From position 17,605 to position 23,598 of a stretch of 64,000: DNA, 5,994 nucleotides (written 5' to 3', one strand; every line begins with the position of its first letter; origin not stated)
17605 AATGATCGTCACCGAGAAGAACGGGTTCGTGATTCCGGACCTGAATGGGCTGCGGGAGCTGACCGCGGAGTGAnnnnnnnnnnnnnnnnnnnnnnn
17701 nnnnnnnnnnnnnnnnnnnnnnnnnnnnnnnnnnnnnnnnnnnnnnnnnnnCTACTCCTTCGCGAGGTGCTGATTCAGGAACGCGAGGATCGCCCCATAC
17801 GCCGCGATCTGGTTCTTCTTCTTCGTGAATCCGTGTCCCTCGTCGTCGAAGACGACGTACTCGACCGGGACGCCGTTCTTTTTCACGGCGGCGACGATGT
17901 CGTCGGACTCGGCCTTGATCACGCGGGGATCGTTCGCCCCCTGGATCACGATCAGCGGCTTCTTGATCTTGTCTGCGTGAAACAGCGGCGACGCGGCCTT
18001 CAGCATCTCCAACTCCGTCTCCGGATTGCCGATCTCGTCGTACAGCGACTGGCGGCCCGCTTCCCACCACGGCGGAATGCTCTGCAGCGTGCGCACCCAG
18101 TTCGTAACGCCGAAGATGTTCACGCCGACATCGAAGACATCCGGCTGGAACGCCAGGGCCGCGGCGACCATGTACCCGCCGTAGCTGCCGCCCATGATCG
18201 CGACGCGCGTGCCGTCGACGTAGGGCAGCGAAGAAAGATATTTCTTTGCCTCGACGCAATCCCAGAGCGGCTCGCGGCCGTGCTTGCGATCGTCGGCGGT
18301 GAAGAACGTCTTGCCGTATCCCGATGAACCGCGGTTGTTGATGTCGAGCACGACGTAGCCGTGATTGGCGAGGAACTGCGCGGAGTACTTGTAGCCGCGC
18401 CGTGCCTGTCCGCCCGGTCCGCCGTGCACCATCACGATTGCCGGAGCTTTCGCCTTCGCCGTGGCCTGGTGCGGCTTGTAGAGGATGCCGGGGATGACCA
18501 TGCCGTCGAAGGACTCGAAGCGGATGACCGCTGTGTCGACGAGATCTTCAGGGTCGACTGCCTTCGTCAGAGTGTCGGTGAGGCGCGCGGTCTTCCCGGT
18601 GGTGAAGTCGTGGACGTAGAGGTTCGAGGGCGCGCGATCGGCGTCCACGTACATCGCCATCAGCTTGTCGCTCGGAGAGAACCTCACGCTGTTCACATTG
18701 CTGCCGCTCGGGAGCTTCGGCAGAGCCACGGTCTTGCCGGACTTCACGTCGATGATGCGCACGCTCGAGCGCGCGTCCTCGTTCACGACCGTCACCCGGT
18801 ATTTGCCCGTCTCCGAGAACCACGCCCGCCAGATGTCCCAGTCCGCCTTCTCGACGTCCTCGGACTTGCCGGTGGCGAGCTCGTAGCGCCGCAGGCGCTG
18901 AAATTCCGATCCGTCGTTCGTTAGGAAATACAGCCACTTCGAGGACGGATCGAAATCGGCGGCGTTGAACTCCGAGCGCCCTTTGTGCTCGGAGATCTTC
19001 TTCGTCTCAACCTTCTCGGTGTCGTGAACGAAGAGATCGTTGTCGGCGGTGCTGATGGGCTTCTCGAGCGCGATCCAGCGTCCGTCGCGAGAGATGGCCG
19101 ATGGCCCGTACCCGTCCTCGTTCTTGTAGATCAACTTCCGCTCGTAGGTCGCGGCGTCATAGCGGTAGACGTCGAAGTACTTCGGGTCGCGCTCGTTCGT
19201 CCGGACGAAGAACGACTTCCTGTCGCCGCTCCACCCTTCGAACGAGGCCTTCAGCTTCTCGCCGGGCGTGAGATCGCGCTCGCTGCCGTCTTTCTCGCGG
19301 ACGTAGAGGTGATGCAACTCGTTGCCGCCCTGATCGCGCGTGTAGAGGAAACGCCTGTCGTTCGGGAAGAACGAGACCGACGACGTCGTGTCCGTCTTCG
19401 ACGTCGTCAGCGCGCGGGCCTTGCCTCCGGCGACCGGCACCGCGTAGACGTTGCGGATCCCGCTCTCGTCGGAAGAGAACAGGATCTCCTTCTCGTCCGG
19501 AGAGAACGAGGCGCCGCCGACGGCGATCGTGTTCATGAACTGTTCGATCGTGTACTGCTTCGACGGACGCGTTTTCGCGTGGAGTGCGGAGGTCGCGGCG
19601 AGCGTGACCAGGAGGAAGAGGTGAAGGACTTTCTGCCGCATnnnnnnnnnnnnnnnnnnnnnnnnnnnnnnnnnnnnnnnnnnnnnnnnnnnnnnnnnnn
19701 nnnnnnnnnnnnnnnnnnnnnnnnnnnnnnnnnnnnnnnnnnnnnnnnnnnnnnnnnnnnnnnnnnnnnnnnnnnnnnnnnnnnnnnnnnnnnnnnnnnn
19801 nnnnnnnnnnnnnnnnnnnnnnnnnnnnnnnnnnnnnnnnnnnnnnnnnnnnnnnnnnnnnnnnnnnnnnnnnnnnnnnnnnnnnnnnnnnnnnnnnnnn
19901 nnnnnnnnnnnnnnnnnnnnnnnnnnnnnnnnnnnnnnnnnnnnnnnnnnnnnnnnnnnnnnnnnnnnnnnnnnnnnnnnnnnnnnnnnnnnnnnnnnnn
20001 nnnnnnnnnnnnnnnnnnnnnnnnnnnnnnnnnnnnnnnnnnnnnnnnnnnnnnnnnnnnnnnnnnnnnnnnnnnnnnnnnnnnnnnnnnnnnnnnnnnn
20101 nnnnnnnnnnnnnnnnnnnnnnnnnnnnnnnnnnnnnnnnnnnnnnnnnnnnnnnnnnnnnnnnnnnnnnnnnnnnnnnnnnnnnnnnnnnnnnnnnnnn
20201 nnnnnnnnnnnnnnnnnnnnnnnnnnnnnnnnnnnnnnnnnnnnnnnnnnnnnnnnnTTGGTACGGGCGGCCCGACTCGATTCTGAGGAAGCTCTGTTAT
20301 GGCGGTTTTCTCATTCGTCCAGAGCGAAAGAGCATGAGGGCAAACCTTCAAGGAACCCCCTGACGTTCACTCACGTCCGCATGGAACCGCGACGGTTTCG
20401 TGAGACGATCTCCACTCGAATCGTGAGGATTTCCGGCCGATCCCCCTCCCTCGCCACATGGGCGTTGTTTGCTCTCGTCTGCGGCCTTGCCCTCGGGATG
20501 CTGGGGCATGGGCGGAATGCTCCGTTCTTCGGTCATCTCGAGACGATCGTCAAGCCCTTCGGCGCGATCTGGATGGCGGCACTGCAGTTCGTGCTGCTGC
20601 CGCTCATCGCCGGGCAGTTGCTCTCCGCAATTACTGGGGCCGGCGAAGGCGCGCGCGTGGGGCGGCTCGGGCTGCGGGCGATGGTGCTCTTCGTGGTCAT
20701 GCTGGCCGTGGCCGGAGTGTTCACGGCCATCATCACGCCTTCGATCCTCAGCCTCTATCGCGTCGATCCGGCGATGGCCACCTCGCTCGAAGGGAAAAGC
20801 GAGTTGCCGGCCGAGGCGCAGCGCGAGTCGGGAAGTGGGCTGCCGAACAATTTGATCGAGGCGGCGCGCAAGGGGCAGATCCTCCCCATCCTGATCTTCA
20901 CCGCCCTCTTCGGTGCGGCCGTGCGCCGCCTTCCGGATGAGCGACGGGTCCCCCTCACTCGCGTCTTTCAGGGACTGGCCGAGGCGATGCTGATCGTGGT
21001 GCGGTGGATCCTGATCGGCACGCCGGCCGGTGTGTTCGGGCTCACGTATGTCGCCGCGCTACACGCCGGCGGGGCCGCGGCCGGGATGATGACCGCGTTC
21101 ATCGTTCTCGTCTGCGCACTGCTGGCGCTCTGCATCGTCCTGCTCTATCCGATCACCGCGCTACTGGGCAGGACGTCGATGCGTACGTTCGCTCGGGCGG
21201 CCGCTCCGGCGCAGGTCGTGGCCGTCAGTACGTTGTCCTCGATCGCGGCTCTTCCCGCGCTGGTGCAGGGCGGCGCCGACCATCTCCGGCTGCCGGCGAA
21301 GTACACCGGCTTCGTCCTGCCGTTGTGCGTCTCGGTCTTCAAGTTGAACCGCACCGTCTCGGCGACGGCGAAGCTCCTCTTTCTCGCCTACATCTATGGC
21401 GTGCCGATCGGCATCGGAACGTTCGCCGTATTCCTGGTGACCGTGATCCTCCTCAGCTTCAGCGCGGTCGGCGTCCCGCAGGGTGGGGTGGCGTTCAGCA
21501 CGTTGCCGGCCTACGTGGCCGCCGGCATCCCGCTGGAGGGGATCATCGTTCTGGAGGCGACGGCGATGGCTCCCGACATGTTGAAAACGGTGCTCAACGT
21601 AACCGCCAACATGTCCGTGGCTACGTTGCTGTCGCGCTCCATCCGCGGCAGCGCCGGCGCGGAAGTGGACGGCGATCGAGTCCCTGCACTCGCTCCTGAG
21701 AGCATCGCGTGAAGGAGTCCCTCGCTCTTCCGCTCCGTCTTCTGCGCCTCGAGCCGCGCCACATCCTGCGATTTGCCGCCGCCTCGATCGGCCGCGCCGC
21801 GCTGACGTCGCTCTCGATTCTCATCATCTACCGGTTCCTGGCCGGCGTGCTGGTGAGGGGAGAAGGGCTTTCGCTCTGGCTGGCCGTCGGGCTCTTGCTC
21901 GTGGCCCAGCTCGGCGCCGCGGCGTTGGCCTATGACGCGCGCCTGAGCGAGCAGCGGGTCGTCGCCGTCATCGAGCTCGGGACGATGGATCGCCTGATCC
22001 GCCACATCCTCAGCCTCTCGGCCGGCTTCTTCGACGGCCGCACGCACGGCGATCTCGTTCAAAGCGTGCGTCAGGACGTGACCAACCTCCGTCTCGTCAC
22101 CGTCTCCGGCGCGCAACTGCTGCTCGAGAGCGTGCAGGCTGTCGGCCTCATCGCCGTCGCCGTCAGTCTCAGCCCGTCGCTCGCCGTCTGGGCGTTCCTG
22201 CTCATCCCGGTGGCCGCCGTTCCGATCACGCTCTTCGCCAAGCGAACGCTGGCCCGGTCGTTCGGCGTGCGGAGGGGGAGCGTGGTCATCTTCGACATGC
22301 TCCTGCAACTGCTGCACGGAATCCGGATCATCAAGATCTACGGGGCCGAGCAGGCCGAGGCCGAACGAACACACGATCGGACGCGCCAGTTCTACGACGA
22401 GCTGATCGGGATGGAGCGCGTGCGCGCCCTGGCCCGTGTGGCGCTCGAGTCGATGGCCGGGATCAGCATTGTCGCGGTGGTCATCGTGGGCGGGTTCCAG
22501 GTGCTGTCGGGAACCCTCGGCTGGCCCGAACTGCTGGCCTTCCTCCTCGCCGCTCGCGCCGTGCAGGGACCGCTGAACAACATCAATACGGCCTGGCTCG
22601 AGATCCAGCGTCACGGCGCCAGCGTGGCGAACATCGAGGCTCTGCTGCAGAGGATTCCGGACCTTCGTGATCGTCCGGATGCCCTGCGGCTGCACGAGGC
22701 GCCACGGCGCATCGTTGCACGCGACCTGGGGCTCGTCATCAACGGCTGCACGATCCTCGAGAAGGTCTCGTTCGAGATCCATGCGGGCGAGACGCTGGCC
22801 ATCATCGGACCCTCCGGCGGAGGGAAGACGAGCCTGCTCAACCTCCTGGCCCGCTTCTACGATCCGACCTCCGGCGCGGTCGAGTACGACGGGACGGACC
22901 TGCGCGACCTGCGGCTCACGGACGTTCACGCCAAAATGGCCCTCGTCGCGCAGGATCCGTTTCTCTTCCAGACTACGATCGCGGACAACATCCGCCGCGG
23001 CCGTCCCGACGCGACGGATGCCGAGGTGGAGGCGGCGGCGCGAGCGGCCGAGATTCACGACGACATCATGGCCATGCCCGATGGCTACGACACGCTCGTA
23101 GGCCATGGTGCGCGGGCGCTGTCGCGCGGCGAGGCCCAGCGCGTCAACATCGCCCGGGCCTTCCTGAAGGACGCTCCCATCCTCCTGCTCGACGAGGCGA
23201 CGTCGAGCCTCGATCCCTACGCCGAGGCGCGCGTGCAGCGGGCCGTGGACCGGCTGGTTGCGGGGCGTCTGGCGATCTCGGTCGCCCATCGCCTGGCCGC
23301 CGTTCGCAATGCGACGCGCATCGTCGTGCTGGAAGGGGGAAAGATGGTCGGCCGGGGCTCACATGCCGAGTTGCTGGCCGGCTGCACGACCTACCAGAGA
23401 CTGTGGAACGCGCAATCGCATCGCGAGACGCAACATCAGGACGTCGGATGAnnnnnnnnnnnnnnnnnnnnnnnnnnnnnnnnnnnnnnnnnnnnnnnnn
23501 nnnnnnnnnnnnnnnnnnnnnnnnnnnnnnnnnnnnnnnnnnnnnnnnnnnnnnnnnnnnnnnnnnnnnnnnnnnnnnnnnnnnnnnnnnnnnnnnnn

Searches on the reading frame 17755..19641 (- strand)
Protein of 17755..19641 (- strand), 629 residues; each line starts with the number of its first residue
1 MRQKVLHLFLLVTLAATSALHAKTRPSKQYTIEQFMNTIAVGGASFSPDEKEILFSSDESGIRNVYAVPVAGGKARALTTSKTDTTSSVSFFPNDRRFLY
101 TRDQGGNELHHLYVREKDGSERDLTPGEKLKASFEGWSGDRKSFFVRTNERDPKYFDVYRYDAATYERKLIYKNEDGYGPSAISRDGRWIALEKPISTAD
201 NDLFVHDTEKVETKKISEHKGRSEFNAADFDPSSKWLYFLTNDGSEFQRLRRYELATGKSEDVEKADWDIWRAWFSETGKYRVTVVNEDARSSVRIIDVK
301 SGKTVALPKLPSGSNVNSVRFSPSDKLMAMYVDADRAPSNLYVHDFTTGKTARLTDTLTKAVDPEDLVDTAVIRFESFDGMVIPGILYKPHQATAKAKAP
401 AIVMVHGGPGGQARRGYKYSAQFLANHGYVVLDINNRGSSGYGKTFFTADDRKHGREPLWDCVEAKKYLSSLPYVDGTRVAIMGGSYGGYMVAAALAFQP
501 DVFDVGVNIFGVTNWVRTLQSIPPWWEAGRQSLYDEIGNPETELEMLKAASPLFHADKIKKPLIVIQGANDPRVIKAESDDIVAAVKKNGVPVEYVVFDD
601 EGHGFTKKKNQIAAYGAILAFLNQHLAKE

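Call 37: search_protein_families(library=pfam, proteins=[window:17755-19641:-], max_evalue=0.00001)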
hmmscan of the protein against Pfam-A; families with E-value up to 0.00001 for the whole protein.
window:17755-19641:- (629 aa): 11 families
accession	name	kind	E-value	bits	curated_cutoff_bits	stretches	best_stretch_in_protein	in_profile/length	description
PF00326.27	Peptidase_S9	-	1.4e-51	175.4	22.6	1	418-628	4-212/213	Prolyl oligopeptidase family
PF01738.24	DLH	-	1.6e-14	54.5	21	1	385-612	3-195/217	Dienelactone hydrolase family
PF02897.21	Peptidase_S9_N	-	2.8e-14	53.2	24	1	88-353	128-410/414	Prolyl oligopeptidase, N-terminal beta-propeller domain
PF20434.5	BD-FAE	-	2e-10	41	26.8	1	388-583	4-212/215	BD-FAE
PF25174.1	Beta-prop_THOC3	-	3e-09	36.7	305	0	263-330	209-271/272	THOC3 beta-propeller domain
PF00930.27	DPPIV_N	-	3.6e-09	36.3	22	0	88-189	239-342/354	Dipeptidyl peptidase IV (DPP IV) N-terminal region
PF02129.25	Peptidase_S15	-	7e-08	32.9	23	0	379-517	1-134/262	X-Pro dipeptidyl-peptidase (S15 family)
PF05448.18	AXE1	-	9.6e-08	31.6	21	0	366-503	52-201/321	Acetyl xylan esterase (AXE1)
PF00561.26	Abhydrolase_1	-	3.1e-07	30.7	25.8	0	400-504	1-95/245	alpha/beta hydrolase fold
PF07859.19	Abhydrolase_3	-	5.9e-07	29.9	25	1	461-606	51-209/210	alpha/beta hydrolase fold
PF12697.13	Abhydrolase_6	-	6.5e-06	27.4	26.3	0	402-535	1-132/217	Alpha/beta hydrolase family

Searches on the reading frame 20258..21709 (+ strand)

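Call 37: search_protein_families(library=pfam, proteins=[window:20258-21709:+], max_evalue=0.00001)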
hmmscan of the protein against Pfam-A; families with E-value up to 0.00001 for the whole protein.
window:20258-21709:+ (484 aa): 1 family
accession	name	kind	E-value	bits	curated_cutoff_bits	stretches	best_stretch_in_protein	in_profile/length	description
PF00375.23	SDF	-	3.8e-67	227.4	27.9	1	65-460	1-386/387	Sodium:dicarboxylate symporter family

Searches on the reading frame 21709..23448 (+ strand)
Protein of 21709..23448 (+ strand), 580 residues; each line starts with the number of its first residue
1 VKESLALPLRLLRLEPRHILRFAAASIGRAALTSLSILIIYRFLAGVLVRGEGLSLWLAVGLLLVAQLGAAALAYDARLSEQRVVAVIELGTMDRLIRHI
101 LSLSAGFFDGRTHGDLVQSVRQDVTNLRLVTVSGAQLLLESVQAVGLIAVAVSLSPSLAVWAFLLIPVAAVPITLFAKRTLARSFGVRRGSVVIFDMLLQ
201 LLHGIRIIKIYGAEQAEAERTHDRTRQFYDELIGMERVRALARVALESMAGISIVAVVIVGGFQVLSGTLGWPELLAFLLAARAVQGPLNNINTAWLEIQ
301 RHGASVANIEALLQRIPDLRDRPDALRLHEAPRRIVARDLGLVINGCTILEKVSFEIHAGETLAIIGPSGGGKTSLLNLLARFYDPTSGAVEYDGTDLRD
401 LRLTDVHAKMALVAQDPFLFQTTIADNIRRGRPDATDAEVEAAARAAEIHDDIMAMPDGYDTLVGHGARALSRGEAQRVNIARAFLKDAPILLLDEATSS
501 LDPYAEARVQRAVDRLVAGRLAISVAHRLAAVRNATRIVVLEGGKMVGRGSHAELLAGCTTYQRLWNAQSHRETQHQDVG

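Call 38: search_protein_families(library=pfam, proteins=[window:21709-23448:+], max_evalue=0.00001)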
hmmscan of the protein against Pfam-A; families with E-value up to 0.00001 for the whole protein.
window:21709-23448:+ (580 aa): 2 families
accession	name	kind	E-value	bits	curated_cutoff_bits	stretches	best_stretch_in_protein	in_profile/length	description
PF00005.33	ABC_tran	-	1.3e-32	113.7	25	1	350-499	1-137/137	ABC transporter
PF00664.28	ABC_membrane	-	6.1e-19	69.2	28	1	93-289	77-274/274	ABC transporter transmembrane region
